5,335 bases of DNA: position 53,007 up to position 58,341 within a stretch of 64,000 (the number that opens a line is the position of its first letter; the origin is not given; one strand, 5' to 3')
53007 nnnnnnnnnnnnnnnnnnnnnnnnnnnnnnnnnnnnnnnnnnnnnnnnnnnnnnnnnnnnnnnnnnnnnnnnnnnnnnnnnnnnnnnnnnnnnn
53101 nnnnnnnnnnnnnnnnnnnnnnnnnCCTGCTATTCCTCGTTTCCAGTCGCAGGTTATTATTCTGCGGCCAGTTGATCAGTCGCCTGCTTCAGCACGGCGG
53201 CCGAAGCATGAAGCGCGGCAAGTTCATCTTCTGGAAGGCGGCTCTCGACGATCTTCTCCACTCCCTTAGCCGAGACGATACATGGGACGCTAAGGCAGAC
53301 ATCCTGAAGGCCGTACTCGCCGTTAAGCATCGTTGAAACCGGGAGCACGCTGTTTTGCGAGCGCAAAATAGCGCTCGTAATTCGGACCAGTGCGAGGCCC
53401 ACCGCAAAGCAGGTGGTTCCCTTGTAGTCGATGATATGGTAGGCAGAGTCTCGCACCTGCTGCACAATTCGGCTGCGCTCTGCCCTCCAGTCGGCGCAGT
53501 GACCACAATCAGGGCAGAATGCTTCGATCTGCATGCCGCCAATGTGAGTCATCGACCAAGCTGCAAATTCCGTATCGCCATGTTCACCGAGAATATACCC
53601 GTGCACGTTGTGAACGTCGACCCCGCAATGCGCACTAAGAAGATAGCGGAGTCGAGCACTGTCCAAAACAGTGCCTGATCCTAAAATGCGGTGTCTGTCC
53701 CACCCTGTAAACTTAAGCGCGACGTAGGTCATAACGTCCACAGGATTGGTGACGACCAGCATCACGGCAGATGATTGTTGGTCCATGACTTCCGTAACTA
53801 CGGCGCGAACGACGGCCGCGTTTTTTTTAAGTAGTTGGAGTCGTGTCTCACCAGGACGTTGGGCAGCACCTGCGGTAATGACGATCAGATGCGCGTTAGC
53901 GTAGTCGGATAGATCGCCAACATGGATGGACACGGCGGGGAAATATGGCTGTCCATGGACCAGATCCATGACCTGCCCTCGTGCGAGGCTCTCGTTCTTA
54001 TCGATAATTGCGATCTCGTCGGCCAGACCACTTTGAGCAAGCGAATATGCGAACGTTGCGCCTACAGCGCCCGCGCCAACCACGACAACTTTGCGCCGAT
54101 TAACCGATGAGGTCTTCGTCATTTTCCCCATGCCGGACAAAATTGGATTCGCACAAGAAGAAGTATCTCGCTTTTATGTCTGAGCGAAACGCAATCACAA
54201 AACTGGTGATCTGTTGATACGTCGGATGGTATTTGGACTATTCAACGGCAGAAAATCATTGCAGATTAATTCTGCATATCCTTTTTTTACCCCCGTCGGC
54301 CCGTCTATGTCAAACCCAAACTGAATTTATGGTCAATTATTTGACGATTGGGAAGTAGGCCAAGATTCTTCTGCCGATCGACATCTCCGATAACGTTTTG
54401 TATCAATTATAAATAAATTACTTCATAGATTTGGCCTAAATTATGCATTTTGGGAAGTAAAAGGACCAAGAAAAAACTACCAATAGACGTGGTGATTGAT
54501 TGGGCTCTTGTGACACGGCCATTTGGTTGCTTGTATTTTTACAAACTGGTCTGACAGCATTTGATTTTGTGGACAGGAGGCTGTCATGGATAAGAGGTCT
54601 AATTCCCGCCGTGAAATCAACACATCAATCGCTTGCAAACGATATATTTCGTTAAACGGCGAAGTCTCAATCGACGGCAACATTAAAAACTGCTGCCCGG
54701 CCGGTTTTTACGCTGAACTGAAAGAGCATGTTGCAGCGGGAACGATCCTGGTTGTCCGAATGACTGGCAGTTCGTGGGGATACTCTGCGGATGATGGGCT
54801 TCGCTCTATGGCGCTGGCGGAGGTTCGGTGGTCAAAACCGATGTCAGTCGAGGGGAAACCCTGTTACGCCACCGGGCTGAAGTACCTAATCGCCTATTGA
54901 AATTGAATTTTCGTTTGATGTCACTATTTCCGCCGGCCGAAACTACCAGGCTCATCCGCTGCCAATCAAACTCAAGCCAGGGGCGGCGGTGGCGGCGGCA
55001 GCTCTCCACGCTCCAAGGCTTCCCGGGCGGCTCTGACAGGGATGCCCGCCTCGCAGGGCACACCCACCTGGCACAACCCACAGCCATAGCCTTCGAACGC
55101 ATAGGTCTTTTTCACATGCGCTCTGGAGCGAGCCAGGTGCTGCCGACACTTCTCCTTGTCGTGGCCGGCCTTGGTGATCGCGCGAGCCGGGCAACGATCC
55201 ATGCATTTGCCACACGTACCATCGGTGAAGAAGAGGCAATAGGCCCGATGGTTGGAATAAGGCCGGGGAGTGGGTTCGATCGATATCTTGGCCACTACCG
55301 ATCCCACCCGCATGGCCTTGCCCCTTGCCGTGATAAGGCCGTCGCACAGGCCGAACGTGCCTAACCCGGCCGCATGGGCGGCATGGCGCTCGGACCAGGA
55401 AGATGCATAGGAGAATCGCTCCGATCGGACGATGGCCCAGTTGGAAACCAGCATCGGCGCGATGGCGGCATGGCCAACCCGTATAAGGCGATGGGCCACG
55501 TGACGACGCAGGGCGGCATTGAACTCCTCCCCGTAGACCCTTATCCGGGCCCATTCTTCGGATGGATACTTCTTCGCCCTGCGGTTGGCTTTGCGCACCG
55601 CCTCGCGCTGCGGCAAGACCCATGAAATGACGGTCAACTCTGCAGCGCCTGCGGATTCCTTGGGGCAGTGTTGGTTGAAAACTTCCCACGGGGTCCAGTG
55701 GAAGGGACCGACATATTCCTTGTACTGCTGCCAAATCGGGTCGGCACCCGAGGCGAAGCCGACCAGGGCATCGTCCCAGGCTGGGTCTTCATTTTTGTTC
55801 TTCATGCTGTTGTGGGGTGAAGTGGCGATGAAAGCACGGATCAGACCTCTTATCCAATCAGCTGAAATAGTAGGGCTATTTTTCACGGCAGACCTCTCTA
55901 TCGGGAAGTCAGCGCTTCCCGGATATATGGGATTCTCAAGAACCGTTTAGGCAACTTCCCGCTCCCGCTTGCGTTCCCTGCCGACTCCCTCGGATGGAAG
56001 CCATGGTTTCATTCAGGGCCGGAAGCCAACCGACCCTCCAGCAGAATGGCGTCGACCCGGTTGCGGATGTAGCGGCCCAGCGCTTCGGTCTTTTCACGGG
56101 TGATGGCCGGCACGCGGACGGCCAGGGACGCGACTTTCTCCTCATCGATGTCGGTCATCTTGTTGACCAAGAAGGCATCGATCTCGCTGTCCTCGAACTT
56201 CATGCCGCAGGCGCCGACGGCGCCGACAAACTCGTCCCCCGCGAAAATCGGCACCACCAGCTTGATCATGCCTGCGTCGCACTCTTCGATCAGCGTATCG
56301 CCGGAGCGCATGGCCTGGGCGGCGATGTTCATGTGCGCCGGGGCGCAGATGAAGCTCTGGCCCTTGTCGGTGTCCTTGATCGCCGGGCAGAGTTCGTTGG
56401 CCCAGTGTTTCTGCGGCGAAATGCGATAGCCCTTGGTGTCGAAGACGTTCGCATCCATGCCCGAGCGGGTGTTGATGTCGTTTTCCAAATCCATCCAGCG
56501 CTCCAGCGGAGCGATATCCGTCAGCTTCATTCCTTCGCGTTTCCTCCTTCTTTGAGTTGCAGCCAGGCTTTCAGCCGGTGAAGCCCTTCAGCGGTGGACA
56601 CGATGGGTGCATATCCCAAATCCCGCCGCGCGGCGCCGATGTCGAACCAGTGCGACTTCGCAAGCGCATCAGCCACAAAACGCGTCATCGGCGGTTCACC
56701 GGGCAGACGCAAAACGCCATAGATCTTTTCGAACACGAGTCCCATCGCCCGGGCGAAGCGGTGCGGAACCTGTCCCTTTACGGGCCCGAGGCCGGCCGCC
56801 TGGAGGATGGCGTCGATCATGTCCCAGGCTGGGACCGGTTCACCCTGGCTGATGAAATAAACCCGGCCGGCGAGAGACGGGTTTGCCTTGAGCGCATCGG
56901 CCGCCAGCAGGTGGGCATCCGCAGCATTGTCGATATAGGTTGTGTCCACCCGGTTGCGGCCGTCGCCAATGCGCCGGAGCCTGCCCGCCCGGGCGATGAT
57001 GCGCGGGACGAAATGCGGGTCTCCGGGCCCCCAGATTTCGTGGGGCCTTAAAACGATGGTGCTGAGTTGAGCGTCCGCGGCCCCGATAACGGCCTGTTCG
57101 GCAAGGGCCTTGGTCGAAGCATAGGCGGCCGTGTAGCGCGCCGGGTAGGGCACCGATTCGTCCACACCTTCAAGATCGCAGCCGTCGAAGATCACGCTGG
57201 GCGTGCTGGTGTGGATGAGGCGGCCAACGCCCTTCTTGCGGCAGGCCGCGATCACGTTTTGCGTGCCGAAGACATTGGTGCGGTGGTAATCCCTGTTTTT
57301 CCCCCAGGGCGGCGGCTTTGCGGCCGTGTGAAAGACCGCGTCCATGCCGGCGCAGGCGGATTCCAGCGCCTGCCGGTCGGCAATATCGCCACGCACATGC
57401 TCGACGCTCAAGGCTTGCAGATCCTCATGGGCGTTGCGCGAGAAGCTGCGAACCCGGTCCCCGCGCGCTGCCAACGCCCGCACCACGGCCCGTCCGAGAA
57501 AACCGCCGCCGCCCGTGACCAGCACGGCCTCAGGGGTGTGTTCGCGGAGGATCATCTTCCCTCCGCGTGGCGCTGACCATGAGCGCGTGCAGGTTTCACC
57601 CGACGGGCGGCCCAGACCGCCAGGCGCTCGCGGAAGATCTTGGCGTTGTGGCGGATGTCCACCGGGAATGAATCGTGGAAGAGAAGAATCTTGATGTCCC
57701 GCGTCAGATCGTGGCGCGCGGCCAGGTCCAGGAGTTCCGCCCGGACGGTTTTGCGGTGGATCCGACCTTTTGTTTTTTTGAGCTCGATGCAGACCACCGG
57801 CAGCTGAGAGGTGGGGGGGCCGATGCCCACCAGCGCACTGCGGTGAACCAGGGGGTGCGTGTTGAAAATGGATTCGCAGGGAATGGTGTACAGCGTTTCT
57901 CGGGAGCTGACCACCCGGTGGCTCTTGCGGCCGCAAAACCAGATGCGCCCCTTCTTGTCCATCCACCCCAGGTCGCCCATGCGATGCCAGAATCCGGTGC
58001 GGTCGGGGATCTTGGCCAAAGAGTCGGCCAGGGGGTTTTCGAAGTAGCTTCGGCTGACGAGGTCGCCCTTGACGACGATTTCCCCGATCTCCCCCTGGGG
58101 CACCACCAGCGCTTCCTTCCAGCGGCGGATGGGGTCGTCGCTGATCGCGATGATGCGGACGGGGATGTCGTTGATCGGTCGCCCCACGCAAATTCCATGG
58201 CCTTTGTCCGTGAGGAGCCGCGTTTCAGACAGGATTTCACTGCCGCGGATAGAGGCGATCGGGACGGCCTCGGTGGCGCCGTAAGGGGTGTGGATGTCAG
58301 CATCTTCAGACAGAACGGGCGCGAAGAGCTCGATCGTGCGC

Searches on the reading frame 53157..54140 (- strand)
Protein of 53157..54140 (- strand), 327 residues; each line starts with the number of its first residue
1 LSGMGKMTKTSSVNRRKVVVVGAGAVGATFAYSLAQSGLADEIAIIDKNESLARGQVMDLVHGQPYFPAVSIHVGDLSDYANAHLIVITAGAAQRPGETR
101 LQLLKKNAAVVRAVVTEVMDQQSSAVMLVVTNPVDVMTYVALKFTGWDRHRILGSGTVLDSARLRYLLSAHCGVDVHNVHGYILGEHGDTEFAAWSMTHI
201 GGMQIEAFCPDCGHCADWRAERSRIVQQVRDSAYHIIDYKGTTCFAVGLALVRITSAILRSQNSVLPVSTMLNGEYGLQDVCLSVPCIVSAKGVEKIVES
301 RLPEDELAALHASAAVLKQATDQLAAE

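Call 68: search_protein_families(library=pfam, proteins=[window:53157-54140:-], max_evalue=0.001)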
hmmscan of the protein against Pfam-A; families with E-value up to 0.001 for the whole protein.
window:53157-54140:- (327 aa): 7 families
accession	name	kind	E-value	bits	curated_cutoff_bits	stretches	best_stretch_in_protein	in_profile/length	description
PF00056.29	Ldh_1_N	-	6.9e-39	133.5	27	1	17-154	2-141/141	lactate/malate dehydrogenase, NAD binding domain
PF02866.23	Ldh_1_C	-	3.1e-37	128.7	22.6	1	157-326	1-172/174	lactate/malate dehydrogenase, alpha/beta C-terminal domain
PF01266.30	DAO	-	4.6e-06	26.8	27.9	1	17-55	1-37/353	FAD dependent oxidoreductase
PF13450.12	NAD_binding_8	-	0.00011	22.8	21.9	1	20-52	1-31/68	NAD(P)-binding Rossmann-like domain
PF00899.27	ThiF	-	0.00013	21.7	28.1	1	12-48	17-52/238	ThiF family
PF01488.26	Shikimate_DH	-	0.00023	21.7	24.3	1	9-96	6-88/138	Shikimate / quinate 5-dehydrogenase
PF02558.23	ApbA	-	0.0007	19.7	22.2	0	18-87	1-71/150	Ketopantoate reductase PanE/ApbA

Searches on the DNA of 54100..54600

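Call 109: search_rna_families(source=window, start=54100, end=54600, threshold=evalue, max_evalue=1)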
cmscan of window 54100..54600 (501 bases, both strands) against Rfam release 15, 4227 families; matches with E-value up to 1: 0.
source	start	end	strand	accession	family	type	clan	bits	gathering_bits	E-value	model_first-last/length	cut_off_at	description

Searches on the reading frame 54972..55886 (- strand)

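Call 101: search_protein_families(library=pfam, proteins=[window:54972-55886:-], max_evalue=0.0001)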
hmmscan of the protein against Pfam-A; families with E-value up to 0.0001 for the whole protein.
window:54972-55886:- (304 aa): 1 family
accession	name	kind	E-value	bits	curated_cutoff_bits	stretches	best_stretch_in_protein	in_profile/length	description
PF13484.11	Fer4_16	-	7.7e-06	27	30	1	223-273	3-60/66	4Fe-4S double cluster binding domain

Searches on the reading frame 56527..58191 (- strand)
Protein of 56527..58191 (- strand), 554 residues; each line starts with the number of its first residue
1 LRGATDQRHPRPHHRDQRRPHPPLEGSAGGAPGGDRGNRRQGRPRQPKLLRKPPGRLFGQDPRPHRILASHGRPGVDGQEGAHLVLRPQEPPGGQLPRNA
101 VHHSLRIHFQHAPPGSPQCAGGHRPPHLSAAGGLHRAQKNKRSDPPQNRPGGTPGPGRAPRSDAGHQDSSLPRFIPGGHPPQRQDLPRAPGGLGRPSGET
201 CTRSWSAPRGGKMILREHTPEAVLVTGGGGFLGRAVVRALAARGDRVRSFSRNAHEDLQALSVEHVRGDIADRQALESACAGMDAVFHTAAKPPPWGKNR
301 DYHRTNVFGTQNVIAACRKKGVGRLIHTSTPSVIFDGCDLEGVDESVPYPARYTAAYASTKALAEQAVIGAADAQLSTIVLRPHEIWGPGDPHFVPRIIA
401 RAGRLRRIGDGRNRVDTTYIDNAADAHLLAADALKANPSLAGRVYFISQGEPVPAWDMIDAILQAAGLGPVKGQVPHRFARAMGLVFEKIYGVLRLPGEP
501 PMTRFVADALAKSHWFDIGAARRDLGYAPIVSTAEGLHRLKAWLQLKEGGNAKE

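Call 101: search_protein_families(library=pfam, proteins=[window:56527-58191:-], max_evalue=0.0001)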
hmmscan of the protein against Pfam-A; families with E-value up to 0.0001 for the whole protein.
window:56527-58191:- (554 aa): 8 families
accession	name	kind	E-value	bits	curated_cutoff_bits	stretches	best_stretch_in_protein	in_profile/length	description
PF01073.25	3Beta_HSD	-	1.6e-52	178.7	22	1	224-468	1-270/280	3-beta hydroxysteroid dehydrogenase/isomerase family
PF01370.27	Epimerase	-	2.1e-36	126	20.9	1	223-437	1-231/240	NAD dependent epimerase/dehydratase family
PF13460.12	NAD_binding_10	-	1.8e-16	60.9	27.2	1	227-368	1-131/184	NAD(P)H-binding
PF04321.23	RmlD_sub_bind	-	2.8e-13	50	27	1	223-468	3-233/287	RmlD substrate binding domain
PF07993.18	NAD_binding_4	-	9.6e-13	48.3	20.1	1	274-388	80-209/258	Male sterility protein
PF16363.11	GDP_Man_Dehyd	-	3.7e-12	46.8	27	1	224-426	1-232/332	GDP-mannose 4,6 dehydratase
PF02719.21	Polysacc_synt_2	-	8.6e-11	42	20.2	1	223-330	1-128/293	Polysaccharide biosynthesis protein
PF05368.20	NmrA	-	4.2e-10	40.2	27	1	222-329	4-106/298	NmrA-like family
